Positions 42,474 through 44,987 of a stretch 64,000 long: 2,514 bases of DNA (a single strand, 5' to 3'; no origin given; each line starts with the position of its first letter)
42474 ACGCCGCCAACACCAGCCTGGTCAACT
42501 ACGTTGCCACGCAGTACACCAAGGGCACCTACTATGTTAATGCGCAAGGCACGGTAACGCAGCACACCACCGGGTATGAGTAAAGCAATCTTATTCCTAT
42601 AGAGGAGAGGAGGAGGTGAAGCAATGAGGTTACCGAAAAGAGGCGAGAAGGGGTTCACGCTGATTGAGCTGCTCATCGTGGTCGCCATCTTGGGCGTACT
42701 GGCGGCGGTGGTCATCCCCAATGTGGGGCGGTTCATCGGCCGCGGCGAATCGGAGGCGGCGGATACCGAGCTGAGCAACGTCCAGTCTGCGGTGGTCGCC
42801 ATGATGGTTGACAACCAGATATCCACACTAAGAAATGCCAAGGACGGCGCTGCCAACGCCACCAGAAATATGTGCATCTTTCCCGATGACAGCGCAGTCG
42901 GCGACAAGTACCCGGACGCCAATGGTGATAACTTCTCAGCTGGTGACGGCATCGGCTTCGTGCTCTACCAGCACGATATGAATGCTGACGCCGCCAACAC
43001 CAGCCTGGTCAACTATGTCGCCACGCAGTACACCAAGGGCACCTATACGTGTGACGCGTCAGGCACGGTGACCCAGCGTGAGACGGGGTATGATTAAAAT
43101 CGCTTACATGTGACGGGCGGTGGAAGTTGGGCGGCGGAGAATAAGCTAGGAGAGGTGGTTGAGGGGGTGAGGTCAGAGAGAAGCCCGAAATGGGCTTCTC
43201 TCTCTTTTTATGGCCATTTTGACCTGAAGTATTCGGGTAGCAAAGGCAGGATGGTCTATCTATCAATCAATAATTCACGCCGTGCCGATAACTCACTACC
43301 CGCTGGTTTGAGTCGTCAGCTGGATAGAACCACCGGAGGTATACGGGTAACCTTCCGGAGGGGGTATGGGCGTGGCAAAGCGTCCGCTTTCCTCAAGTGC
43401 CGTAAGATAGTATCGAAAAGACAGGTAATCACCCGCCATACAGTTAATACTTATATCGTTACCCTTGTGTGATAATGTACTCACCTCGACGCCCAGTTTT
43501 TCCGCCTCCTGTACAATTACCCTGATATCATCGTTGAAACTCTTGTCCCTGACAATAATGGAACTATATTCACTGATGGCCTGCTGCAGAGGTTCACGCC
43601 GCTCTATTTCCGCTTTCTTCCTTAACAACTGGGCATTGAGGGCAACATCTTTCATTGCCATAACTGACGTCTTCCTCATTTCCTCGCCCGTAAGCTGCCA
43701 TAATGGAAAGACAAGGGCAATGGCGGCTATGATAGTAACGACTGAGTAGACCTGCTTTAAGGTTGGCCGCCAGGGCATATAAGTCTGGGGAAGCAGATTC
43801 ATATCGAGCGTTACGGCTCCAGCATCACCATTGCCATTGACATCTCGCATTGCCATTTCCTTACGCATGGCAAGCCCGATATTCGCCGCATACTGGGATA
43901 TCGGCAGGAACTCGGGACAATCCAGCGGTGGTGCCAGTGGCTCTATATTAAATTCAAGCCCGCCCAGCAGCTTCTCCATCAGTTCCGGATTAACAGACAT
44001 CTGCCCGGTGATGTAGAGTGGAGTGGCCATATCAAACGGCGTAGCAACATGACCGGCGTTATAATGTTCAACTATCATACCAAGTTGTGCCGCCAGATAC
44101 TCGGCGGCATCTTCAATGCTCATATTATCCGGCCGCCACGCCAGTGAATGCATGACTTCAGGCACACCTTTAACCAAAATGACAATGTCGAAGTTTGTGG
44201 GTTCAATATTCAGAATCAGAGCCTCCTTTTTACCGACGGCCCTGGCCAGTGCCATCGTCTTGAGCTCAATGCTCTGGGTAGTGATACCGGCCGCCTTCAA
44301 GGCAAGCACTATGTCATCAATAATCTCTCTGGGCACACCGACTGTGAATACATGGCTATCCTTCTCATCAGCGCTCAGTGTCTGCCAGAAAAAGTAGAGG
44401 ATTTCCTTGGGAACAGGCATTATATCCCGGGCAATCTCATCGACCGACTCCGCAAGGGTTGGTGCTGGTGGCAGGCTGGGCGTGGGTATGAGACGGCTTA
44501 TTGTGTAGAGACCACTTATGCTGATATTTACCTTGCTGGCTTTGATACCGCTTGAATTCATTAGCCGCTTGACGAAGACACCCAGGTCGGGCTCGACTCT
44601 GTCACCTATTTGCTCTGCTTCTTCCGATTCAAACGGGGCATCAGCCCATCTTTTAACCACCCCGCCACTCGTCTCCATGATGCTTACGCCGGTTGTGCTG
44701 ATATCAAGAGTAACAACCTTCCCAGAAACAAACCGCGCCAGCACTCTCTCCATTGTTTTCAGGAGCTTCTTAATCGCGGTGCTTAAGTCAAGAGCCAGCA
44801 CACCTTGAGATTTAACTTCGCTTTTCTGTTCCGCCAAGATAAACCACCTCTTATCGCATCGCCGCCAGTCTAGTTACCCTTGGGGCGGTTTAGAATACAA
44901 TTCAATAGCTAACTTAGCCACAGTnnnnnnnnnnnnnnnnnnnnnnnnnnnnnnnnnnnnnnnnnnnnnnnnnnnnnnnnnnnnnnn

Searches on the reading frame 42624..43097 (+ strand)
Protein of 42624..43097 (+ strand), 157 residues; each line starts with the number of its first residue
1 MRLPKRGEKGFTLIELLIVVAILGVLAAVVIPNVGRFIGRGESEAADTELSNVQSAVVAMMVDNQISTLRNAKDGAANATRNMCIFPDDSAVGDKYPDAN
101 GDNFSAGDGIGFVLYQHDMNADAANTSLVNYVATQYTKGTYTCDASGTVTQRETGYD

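Call 7: search_protein_families(library=pfam, proteins=[window:42624-43097:+], max_evalue=1)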
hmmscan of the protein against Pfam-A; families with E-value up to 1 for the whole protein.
window:42624-43097:+ (157 aa): 2 families
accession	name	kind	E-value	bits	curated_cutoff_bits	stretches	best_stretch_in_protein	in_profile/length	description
PF07963.17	N_methyl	-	3.1e-09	36.4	21.2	1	6-30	2-26/27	Prokaryotic N-terminal methylation motif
PF19117.5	Mim2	-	0.093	12.8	27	1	25-40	17-32/45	Mitochondrial import 2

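Call 8: search_protein_families(library=ncbifam, proteins=[window:42624-43097:+], max_evalue=1)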
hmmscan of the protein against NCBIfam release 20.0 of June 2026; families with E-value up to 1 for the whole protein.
window:42624-43097:+ (157 aa): 14 families
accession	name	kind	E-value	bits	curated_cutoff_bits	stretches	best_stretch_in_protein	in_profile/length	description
NF041775.1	typeIV_PilA_Myxo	equivalog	1.9e-11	44.3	400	1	8-63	10-65/214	type IV pilin protein PilA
TIGR01710.1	typeII_sec_gspG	equivalog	6.9e-11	42.3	88.85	1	9-65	1-57/134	type II secretion system major pseudopilin GspG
TIGR02532.1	IV_pilin_GFxxxE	domain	3.1e-08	33.1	16.3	1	9-31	2-24/24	prepilin-type N-terminal cleavage/methylation domain-containing protein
NF007862.0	PRK10574.1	equivalog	7.6e-07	29.3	138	1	8-40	4-36/145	prepilin peptidase-dependent pilin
NF040999.1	pilin_ComGC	equivalog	1.4e-06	28.4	75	1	8-43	1-36/84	competence type IV pilus major pilin ComGC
TIGR01708.2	typeII_sec_gspH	equivalog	8.9e-06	25.8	80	1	8-35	1-28/169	type II secretion system minor pseudopilin GspH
NF041013.1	T4P_ComGE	equivalog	9.2e-06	25.7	49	1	9-53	4-48/83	competence type IV pilus minor pilin ComGE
TIGR02596.1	TIGR02596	subfamily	0.00015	21.9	70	1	11-51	1-41/196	Verru_Chthon cassette protein D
TIGR01711.1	gspJ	equivalog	0.0012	18.7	64.85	1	9-78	1-71/192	type II secretion system minor pseudopilin GspJ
TIGR01707.1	gspI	equivalog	0.0061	17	44.35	1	10-71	1-54/101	type II secretion system minor pseudopilin GspI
TIGR02599.1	TIGR02599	subfamily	0.0077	15.5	256.5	1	10-76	1-68/361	Verru_Chthon cassette protein C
NF007800.0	PRK10506.1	equivalog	0.013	15.3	158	1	7-29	7-29/163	prepilin peptidase-dependent protein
NF040982.1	ComGD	equivalog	0.015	15.7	70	1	8-30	1-23/139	competence type IV pilus minor pilin ComGD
NF041002.1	pilin_ComGF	equivalog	0.19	12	80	1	8-30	1-23/139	competence type IV pilus minor pilin ComGF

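Call 14: find_homologous_proteins(query=window:42624-43097:+, max_evalue=0.001)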
Query window:42624-43097:+ (157 aa): 4557 proteins with E <= 0.001 among 5549 candidates; the best 120 are listed.
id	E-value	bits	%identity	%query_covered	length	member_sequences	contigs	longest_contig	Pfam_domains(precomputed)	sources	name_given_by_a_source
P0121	7.0e-97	339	100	100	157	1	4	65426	PF07963.18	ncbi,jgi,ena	-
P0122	9.5e-82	290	86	100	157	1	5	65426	PF07963.18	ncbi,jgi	-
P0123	2.3e-81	289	86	100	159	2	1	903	PF07963.18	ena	-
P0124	9.0e-76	271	81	100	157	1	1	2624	PF07963.18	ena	-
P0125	1.1e-75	271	82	100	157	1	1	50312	PF07963.18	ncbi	-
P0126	1.1e-75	271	81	100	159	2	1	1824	PF07963.18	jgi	-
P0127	6.3e-75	268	84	100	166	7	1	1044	PF07963.18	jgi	jgi:type IV pilus assembly protein PilA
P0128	1.1e-74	267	81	100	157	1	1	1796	PF07963.18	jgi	jgi:type IV pilus assembly protein PilA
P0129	2.5e-73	263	80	100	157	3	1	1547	PF07963.18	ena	-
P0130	5.7e-73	262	79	100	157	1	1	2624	PF07963.18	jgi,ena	jgi:type IV pilus assembly protein PilA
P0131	1.2e-71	258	81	100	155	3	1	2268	PF07963.18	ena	-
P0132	2.4e-71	257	78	100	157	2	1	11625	PF07963.18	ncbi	-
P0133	3.7e-71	256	82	100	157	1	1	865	PF07963.18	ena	-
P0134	8.4e-71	255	79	100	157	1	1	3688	PF07963.18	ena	-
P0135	2.0e-70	254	78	100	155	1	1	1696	PF07963.18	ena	-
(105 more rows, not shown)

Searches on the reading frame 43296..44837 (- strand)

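Call 7: search_protein_families(library=pfam, proteins=[window:43296-44837:-], max_evalue=1)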
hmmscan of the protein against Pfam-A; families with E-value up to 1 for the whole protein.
window:43296-44837:- (513 aa): 1 family
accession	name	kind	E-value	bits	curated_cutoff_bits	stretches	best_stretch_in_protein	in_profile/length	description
PF11104.14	PilM_2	-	0.0079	15.6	27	1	44-202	2-167/340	Type IV pilus assembly protein PilM;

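Call 8: search_protein_families(library=ncbifam, proteins=[window:43296-44837:-], max_evalue=1)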
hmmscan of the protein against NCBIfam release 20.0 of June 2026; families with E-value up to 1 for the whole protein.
window:43296-44837:- (513 aa): 4 families
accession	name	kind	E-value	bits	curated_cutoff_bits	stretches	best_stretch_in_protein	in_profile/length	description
TIGR01175.1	pilM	subfamily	2.2e-07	30.2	133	1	42-202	6-174/348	type IV pilus assembly protein PilM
NF045709.1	Amuc_1101_fam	equivalog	6.7e-06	25.2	650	1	84-200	53-168/608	Amuc_1101 family PilM-like pilus complex protein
TIGR01709.2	typeII_sec_gspL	equivalog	0.052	12.6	65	1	156-384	102-264/392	type II secretion system protein GspL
TIGR02160.1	PA_CoA_Oxy5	hypoth_equivalog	0.16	10.7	420.8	1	153-246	200-290/352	1,2-phenylacetyl-CoA epoxidase subunit PaaE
